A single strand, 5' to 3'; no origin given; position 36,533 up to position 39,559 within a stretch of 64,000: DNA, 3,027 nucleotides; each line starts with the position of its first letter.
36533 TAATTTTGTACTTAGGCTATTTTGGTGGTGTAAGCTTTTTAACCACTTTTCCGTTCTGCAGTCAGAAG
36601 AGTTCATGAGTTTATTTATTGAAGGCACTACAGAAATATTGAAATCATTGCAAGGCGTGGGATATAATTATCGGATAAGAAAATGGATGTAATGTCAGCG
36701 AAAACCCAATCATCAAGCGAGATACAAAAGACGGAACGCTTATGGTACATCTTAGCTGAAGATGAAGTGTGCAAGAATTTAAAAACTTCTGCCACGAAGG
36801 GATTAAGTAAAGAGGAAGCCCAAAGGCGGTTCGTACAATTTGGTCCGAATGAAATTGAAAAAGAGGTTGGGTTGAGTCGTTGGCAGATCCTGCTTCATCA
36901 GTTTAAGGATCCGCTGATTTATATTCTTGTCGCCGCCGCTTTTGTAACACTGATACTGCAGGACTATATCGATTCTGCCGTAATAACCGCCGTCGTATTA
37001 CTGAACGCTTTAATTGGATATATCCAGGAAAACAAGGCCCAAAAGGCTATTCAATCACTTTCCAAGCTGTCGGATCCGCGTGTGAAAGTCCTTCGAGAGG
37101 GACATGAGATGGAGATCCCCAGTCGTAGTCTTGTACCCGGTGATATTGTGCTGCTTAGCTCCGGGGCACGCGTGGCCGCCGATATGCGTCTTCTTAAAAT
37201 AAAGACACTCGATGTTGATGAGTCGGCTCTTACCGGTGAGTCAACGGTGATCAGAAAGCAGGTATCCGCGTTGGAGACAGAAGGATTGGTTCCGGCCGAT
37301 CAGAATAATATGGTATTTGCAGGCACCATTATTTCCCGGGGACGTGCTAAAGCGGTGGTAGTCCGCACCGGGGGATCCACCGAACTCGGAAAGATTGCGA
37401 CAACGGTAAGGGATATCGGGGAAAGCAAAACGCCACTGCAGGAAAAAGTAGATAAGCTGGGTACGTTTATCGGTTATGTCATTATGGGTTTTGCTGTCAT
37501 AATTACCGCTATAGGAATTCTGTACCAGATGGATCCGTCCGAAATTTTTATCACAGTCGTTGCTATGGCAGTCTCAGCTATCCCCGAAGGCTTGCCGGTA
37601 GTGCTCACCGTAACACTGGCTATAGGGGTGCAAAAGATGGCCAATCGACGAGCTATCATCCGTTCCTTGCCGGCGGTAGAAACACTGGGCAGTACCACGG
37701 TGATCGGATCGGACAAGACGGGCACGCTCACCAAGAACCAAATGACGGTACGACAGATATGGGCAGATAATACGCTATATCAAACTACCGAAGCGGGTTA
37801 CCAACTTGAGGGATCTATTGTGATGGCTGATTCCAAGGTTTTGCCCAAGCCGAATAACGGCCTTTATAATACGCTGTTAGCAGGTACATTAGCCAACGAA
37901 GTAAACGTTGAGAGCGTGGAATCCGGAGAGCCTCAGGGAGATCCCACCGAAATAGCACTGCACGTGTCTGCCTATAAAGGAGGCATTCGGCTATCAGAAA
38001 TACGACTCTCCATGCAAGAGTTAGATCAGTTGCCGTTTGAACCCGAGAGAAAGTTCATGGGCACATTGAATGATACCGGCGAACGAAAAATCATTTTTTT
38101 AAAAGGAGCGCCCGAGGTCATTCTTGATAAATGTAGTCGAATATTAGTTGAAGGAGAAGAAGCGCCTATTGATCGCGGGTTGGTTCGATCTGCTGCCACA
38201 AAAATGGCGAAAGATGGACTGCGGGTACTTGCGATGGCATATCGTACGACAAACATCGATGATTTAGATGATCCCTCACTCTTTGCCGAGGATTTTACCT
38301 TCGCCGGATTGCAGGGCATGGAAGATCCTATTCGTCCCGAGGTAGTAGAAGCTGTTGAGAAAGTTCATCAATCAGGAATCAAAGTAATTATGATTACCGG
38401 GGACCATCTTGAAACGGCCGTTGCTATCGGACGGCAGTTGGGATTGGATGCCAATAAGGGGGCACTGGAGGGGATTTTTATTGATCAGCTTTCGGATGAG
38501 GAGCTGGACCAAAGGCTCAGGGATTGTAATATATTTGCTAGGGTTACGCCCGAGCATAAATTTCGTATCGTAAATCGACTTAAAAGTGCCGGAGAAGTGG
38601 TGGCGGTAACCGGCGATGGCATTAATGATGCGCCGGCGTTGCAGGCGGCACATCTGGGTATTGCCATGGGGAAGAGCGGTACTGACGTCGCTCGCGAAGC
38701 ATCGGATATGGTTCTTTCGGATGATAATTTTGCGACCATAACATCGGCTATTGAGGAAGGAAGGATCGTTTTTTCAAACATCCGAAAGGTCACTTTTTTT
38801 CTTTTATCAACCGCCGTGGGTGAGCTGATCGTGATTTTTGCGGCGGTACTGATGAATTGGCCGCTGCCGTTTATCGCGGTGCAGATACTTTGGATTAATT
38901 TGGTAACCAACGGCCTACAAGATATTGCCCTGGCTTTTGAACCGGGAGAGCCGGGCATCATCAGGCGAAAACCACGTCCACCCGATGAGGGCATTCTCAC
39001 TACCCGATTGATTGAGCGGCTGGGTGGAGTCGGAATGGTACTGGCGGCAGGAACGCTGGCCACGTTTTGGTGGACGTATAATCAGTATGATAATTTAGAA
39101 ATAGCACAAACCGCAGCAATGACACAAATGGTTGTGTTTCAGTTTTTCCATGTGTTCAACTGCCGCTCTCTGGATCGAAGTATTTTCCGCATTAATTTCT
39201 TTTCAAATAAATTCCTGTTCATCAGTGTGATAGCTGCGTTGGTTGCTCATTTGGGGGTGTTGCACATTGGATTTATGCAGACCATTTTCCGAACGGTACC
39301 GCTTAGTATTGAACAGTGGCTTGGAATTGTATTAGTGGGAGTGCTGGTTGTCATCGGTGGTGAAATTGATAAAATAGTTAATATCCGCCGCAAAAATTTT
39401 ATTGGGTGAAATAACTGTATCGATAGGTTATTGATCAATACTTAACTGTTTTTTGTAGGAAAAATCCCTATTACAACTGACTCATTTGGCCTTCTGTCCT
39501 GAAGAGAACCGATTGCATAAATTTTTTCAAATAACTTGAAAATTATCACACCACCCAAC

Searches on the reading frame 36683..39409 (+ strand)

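Call 62: search_protein_families(library=pfam, proteins=[window:36683-39409:+], max_evalue=0.00001)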
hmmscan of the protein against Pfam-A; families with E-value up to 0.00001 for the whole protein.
window:36683-39409:+ (908 aa): 6 families
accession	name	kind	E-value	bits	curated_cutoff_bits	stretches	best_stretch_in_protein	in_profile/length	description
PF00122.25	E1-E2_ATPase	-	1.1e-51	175.4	28.1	1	129-322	2-181/181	E1-E2 ATPase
PF00689.26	Cation_ATPase_C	-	6.8e-51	173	27.3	1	727-898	1-174/175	Cation transporting ATPase, C-terminus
PF00702.32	Hydrolase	-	2e-21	77.7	26.4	1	341-657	4-191/191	haloacid dehalogenase-like hydrolase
PF00690.31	Cation_ATPase_N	-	5.2e-20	71.3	20.4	1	21-88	1-68/69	Cation transporter/ATPase, N-terminus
PF13246.12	Cation_ATPase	-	3.4e-17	62.7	21.7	1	403-487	2-91/91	Cation transport ATPase (P-type)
PF08282.18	Hydrolase_3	-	4.5e-09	36.9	20.9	0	629-686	195-251/255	haloacid dehalogenase-like hydrolase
